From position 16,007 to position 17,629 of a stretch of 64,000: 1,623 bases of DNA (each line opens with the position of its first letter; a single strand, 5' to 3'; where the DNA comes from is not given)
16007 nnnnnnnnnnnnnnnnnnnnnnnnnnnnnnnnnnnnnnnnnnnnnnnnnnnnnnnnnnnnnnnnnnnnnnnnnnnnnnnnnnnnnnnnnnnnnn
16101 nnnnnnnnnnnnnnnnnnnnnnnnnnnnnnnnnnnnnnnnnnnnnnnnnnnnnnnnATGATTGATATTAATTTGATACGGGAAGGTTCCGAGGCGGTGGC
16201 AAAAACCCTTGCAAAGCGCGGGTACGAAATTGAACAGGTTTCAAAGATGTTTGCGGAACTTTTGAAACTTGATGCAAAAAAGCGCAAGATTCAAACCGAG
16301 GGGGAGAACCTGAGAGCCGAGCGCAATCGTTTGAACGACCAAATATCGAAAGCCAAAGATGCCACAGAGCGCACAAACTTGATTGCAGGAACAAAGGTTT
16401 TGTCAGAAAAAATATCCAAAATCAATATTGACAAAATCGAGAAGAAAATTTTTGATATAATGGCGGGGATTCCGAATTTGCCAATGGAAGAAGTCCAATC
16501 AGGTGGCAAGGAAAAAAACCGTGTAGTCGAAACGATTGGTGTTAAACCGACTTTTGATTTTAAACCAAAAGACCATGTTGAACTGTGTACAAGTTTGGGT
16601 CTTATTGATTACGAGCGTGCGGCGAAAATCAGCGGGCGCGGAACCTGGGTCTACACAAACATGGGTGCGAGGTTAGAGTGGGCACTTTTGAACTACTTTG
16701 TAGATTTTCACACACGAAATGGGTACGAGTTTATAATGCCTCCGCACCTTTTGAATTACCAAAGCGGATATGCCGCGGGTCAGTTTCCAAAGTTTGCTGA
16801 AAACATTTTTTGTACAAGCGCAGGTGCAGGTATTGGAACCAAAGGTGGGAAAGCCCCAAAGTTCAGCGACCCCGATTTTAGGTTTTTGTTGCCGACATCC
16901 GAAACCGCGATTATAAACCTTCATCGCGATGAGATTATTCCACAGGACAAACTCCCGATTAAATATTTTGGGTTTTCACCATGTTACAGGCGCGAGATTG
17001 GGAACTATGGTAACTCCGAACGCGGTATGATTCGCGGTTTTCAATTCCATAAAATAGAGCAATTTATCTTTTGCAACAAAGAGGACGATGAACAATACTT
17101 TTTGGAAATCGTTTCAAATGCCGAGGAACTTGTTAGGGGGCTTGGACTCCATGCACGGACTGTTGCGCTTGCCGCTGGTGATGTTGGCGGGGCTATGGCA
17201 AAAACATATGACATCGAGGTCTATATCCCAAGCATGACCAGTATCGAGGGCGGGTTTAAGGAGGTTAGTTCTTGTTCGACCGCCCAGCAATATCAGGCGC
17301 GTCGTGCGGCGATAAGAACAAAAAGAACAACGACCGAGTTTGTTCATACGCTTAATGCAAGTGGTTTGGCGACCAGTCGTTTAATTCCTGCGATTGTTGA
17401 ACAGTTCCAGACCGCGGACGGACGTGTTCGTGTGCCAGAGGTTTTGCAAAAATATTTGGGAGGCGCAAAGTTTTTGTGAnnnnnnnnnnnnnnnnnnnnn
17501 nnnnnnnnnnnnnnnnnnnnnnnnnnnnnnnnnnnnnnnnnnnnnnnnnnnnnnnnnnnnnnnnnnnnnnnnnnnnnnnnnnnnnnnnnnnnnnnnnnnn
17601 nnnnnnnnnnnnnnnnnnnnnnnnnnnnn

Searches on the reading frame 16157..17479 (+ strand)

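Call 66: search_protein_families(library=pfam, proteins=[window:16157-17479:+], max_evalue=0.00001)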
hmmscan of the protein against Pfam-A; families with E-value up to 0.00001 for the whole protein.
window:16157-17479:+ (440 aa): 2 families
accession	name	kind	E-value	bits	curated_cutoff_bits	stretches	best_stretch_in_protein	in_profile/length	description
PF00587.30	tRNA-synt_2b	-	3e-31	109.3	29.3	1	243-417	12-179/179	tRNA synthetase class II core domain (G, H, P, S and T)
PF02403.27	Seryl_tRNA_N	-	6.4e-20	71.8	28.2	1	1-109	1-108/108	Seryl-tRNA synthetase N-terminal domain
